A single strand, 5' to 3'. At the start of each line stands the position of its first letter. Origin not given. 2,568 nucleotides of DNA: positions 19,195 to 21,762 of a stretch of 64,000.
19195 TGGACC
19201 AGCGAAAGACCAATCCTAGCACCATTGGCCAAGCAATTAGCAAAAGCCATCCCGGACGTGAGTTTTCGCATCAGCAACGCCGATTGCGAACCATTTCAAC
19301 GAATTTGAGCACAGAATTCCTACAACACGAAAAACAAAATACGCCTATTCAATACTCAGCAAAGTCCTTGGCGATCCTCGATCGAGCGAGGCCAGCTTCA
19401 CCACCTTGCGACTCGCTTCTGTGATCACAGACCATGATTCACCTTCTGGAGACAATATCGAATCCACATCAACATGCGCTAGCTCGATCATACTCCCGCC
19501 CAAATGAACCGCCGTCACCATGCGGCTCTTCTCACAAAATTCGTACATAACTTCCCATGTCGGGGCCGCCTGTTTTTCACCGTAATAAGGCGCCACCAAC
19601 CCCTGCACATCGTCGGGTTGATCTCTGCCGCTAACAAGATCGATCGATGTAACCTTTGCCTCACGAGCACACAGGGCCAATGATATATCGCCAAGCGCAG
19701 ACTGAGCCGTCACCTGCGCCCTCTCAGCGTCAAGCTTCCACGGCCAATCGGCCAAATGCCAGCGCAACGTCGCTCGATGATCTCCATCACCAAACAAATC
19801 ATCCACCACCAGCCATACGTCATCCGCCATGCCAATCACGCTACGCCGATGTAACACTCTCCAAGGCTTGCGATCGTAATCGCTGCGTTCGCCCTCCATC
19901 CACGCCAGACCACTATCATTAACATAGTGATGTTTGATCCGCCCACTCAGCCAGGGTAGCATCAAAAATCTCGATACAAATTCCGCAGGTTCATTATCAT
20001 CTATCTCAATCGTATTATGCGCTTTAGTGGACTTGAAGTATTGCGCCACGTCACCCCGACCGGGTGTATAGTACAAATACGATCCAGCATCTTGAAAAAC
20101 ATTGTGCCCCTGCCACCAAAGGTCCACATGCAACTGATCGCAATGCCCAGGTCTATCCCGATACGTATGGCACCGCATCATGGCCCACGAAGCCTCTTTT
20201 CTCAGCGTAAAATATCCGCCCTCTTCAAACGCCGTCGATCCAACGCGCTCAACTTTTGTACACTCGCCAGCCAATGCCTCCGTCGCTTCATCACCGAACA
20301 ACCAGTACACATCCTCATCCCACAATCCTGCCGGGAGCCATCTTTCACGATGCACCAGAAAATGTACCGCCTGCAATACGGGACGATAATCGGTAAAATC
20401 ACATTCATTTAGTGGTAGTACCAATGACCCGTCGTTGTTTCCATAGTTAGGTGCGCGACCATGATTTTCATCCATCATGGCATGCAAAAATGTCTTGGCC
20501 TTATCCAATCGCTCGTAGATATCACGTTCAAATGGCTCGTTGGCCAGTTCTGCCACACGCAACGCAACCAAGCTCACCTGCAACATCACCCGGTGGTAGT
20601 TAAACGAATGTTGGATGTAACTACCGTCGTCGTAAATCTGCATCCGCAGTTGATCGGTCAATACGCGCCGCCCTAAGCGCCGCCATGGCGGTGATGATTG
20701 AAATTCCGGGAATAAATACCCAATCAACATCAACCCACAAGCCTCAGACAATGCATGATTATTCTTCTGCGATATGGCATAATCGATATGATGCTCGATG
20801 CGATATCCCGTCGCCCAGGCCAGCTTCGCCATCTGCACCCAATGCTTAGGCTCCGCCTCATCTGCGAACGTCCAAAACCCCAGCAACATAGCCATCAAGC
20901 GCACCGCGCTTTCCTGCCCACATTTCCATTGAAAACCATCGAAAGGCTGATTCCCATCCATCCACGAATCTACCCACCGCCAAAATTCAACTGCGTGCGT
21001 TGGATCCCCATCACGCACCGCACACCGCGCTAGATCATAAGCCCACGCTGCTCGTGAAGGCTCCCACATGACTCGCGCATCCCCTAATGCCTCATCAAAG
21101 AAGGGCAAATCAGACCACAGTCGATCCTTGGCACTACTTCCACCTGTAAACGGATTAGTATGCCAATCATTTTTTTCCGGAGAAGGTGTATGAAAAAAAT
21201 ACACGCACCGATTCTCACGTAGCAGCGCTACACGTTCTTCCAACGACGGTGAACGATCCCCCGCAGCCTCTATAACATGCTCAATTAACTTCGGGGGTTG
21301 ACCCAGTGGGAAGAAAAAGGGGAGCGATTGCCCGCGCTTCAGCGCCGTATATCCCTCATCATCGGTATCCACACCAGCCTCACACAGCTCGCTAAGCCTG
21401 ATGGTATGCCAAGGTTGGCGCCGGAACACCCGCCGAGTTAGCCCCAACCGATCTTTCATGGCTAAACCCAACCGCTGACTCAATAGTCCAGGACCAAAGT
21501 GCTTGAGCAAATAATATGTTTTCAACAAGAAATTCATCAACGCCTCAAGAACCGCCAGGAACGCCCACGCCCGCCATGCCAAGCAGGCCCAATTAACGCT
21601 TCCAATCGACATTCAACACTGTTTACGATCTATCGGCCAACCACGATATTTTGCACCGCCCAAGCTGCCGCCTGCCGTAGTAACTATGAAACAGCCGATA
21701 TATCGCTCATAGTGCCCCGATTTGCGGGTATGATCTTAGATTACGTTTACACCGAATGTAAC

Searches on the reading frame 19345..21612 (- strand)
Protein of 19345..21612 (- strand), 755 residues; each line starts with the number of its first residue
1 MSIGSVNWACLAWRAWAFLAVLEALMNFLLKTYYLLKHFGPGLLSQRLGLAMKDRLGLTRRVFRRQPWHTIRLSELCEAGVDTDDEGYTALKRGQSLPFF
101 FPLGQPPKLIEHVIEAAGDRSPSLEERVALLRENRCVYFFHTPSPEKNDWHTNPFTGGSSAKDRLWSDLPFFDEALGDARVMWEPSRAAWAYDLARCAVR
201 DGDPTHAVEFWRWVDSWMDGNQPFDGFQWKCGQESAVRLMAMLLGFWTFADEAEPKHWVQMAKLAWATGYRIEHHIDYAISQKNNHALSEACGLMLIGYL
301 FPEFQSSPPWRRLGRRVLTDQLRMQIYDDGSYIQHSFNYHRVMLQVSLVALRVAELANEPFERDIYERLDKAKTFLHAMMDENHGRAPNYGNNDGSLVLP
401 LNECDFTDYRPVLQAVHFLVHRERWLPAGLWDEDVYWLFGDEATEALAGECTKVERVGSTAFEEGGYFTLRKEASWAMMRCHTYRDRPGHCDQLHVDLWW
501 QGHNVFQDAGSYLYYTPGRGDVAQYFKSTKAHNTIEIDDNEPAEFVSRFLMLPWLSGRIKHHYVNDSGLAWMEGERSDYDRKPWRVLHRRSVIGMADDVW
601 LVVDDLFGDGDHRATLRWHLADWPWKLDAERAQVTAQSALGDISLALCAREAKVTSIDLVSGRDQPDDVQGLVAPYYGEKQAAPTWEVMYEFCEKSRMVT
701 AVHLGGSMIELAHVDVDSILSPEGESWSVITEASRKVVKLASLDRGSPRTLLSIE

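Call 54: search_protein_families(library=pfam, proteins=[window:19345-21612:-], max_evalue=0.00001)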
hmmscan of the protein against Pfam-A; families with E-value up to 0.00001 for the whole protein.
window:19345-21612:- (755 aa): 2 families
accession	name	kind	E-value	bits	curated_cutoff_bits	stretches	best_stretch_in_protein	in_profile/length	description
PF07940.18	Hepar_II_III_C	-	1e-32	114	24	1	459-639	6-186/237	Heparinase II/III-like, C-terminal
PF16889.11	Hepar_II_III_N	-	3.6e-20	73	22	1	149-380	85-301/340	Heparinase II/III N-terminus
